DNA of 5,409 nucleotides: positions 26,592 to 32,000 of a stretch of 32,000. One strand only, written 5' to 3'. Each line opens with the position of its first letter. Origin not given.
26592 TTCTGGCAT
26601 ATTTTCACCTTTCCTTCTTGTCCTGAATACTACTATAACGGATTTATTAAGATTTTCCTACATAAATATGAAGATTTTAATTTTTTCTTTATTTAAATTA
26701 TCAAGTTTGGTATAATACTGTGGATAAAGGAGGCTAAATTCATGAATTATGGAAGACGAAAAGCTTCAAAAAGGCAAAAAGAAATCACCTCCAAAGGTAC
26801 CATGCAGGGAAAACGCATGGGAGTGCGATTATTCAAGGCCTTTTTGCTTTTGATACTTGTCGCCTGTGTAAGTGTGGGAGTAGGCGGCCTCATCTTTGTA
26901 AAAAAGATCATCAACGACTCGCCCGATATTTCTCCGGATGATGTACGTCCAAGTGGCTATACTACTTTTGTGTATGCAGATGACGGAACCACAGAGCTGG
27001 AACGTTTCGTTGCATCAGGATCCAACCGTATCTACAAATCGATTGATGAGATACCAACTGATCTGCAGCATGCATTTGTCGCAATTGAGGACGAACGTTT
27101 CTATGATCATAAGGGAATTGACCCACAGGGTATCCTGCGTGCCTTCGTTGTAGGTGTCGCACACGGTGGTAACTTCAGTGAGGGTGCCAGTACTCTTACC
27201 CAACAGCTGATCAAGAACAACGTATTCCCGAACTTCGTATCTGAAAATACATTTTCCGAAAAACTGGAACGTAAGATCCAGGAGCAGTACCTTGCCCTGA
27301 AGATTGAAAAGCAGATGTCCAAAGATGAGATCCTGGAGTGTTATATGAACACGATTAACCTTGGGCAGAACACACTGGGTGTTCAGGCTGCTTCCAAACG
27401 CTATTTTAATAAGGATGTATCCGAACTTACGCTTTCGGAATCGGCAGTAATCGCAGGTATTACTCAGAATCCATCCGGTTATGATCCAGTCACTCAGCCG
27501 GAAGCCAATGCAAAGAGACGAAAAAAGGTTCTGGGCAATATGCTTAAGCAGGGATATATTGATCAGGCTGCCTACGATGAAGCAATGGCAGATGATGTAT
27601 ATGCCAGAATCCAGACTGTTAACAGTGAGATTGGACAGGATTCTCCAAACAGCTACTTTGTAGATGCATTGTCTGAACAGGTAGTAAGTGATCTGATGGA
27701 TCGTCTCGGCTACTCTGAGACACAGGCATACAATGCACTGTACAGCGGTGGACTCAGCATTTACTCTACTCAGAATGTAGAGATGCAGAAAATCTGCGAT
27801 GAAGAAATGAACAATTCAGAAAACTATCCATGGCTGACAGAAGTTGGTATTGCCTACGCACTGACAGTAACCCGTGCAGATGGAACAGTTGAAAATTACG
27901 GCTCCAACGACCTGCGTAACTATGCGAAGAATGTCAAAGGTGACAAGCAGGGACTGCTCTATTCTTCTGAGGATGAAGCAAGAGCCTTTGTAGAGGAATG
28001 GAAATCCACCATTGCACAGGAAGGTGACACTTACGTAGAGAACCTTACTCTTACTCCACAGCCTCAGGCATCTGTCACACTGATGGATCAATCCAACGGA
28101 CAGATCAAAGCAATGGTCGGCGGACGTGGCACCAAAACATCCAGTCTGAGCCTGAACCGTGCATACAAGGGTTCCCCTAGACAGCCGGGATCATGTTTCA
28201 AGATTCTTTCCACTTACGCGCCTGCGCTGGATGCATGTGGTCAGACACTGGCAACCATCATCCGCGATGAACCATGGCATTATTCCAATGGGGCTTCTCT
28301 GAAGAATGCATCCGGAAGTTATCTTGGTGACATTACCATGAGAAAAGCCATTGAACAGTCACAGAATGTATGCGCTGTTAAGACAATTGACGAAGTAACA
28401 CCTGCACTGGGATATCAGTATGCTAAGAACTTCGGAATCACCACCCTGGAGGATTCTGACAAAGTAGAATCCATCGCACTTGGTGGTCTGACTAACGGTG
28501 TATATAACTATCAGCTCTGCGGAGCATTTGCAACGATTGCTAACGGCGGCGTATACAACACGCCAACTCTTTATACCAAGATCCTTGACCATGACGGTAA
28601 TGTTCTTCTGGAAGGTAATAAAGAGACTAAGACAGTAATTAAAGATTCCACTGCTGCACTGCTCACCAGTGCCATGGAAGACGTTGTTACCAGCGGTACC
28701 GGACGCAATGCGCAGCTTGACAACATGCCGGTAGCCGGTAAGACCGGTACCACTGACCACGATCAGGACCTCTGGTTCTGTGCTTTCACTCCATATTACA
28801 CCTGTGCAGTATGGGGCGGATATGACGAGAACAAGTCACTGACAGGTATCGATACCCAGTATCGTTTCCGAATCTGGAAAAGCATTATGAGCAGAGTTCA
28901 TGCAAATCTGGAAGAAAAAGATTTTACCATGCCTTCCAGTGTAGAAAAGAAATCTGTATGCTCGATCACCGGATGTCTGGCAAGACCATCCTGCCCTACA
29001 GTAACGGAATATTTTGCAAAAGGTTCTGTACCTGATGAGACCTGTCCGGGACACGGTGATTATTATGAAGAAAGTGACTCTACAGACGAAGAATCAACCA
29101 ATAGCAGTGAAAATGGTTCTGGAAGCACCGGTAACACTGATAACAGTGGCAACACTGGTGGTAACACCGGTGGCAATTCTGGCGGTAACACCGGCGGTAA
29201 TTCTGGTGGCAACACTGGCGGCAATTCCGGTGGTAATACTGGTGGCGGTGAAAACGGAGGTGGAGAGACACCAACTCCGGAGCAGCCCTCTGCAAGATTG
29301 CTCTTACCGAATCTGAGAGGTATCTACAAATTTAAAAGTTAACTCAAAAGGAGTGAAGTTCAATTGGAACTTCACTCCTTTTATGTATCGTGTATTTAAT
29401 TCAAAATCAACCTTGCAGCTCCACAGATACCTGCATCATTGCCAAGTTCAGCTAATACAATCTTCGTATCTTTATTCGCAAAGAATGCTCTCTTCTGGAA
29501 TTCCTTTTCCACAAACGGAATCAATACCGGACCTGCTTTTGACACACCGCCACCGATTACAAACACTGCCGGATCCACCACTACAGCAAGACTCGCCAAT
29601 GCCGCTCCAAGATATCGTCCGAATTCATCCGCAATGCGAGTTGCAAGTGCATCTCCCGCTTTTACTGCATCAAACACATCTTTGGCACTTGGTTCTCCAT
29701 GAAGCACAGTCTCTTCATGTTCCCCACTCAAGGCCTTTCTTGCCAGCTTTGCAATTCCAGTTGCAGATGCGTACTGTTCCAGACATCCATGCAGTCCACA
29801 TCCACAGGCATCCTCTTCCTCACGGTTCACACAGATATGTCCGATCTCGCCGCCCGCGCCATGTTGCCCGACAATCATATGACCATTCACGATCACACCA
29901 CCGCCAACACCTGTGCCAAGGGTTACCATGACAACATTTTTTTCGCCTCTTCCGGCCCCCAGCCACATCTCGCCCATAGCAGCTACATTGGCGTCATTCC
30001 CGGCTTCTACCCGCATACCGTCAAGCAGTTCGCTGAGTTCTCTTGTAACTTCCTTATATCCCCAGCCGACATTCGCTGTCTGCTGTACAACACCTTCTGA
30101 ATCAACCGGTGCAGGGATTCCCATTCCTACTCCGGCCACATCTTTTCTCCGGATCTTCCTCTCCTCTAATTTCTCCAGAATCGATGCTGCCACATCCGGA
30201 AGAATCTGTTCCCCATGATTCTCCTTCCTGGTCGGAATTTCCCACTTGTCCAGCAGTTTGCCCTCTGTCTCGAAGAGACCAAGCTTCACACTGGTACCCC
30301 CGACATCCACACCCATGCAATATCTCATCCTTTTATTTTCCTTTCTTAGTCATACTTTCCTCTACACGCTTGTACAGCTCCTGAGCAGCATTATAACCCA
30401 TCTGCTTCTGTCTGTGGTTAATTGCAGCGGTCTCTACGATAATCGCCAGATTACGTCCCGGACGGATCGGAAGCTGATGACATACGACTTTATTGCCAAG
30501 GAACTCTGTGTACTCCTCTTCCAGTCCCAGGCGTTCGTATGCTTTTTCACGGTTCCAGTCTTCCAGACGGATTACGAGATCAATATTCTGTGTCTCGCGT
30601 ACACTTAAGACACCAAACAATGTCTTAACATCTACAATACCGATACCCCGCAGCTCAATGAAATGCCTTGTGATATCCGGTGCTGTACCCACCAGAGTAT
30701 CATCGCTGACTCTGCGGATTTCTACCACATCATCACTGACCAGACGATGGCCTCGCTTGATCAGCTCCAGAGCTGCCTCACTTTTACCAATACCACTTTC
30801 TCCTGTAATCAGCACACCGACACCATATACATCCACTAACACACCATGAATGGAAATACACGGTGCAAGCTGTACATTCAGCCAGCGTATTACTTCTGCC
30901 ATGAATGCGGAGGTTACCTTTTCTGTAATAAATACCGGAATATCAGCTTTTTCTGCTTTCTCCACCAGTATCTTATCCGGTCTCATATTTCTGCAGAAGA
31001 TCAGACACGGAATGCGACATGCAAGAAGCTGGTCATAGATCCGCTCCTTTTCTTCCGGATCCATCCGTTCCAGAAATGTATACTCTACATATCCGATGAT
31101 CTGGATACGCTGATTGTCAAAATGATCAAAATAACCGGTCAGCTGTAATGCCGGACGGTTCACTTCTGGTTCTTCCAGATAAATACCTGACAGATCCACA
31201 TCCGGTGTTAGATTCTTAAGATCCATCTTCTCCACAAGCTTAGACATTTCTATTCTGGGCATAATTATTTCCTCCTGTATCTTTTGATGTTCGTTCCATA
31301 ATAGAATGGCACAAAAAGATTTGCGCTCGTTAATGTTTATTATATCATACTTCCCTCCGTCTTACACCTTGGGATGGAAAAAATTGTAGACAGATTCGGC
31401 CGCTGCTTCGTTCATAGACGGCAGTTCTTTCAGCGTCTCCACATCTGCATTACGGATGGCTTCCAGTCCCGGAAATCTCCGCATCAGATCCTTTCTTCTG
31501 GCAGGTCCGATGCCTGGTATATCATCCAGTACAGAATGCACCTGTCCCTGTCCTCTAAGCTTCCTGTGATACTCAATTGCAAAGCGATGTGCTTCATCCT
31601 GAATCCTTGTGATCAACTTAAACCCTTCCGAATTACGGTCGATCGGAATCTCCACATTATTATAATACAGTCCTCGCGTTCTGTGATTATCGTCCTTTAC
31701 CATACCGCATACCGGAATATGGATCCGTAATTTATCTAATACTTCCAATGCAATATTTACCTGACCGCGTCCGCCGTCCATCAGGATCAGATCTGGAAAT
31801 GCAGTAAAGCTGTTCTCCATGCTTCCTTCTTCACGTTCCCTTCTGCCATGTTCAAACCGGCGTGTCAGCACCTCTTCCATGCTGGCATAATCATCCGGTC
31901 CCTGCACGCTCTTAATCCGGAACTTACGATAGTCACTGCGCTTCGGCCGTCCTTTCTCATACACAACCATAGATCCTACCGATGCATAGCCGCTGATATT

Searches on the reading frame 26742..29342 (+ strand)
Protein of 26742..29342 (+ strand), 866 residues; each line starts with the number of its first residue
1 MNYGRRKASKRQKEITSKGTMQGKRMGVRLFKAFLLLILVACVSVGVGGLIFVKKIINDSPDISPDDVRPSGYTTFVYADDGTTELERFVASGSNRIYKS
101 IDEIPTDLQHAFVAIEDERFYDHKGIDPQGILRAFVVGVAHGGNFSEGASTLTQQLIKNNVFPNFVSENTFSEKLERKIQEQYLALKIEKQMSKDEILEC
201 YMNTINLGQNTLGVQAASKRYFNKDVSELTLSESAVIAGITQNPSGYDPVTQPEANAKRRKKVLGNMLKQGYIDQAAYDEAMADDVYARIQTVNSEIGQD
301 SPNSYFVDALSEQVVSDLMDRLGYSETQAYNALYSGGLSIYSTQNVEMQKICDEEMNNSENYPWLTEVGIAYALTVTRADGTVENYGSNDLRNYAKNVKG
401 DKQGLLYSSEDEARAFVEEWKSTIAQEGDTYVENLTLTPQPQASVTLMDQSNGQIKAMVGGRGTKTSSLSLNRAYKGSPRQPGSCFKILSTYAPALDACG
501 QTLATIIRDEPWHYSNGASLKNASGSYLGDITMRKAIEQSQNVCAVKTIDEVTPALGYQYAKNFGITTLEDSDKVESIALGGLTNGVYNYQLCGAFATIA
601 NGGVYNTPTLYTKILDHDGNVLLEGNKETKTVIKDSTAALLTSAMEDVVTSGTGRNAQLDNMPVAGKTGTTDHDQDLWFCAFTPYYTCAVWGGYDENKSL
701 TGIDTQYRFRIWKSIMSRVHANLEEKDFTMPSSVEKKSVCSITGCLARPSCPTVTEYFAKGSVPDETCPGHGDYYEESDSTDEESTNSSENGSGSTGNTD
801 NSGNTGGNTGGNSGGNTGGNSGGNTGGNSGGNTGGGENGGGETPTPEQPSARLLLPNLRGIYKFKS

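Call 78: search_protein_families(library=pfam, proteins=[window:26742-29342:+], max_evalue=0.00001)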
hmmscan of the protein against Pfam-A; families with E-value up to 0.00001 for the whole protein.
window:26742-29342:+ (866 aa): 2 families
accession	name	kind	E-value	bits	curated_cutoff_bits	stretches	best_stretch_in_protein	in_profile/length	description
PF00912.28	Transgly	-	6.7e-61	205.3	27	1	87-267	6-177/178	Transglycosylase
PF00905.27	Transpeptidase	-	1.1e-29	104.1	22.1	1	444-685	2-267/299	Penicillin binding protein transpeptidase domain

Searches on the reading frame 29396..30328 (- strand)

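Call 78: search_protein_families(library=pfam, proteins=[window:29396-30328:-], max_evalue=0.00001)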
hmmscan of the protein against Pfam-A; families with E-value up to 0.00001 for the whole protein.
window:29396-30328:- (310 aa): 2 families
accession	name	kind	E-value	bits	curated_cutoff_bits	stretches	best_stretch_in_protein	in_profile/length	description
PF00480.26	ROK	-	6.2e-68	229.9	22.9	1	4-308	1-291/294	ROK family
PF01869.26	BcrAD_BadFG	-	1.3e-06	28.6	31.5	0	6-140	2-117/271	BadF/BadG/BcrA/BcrD ATPase family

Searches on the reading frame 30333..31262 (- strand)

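Call 78: search_protein_families(library=pfam, proteins=[window:30333-31262:-], max_evalue=0.00001)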
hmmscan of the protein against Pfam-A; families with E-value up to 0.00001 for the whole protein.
window:30333-31262:- (309 aa): 2 families
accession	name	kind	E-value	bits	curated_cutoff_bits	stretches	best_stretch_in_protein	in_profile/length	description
PF07475.17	Hpr_kinase_C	-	8.1e-72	240.7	33.3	1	131-299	2-170/171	HPr Serine kinase C-terminal domain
PF02603.21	Hpr_kinase_N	-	3.6e-44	150.2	24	1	4-128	1-125/125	HPr Serine kinase N terminus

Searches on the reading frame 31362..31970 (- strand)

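Call 78: search_protein_families(library=pfam, proteins=[window:31362-31970:-], max_evalue=0.00001)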
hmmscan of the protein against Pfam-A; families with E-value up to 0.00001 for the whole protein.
window:31362-31970:- (202 aa): 3 families
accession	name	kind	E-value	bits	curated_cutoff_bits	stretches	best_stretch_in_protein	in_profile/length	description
PF08459.17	UvrC_RNaseH_dom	-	6.1e-45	153.4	22.3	1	1-132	30-159/159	UvrC RNAse H endonuclease domain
PF12826.13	HHH_2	-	2.2e-08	34.6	27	1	151-199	8-56/64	Helix-hairpin-helix motif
PF14520.12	HHH_5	-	7.6e-08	33.2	27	1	148-195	4-52/57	Helix-hairpin-helix domain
